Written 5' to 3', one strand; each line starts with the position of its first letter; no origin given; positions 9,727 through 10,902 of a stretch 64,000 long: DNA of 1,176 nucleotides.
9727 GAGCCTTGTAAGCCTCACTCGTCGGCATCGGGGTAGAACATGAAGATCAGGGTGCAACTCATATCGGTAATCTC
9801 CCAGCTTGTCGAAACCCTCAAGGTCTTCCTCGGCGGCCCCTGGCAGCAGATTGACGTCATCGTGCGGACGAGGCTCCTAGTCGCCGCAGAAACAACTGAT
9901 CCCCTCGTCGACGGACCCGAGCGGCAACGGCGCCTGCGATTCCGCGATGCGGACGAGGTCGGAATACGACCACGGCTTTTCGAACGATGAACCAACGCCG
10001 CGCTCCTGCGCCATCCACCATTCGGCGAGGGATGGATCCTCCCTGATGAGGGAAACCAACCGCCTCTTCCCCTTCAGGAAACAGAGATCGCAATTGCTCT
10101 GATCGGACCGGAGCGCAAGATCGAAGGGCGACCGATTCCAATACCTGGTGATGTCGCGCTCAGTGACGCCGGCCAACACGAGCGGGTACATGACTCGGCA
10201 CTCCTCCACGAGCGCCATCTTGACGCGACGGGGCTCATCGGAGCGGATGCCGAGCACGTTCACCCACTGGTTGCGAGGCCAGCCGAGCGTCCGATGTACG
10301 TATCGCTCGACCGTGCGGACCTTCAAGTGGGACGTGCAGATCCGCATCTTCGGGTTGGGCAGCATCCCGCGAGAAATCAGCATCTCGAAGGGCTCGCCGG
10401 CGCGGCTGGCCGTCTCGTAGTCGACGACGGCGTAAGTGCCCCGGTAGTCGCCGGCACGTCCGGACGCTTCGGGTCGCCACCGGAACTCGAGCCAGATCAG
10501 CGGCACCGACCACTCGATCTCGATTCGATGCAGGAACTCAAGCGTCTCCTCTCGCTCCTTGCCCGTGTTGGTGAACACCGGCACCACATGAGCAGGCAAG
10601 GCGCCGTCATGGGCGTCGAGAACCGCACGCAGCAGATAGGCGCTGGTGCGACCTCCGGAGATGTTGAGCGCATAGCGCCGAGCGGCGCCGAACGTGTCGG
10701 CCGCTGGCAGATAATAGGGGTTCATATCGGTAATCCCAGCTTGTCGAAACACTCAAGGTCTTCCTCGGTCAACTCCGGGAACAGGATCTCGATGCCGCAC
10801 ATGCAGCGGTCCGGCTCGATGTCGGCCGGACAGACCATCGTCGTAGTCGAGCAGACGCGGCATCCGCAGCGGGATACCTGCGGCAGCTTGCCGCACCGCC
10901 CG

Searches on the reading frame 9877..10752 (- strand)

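Call 15: search_protein_families(library=phrogs, proteins=[window:9877-10752:-], max_evalue=0.001)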
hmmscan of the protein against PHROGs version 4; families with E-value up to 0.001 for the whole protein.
window:9877-10752:- (291 aa): 3 families
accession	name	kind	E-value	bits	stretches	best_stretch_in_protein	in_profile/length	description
phrog_424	-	moron, auxiliary metabolic gene and host takeover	4.4e-44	152.2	1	24-289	160-412/460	phosphoadenosine phosphosulfate reductase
phrog_33262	-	moron, auxiliary metabolic gene and host takeover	9.8e-22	78.1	1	31-246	7-208/495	phosphoadenosine phosphosulfate reductase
phrog_15238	-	unknown function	0.00099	20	0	112-184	125-199/215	-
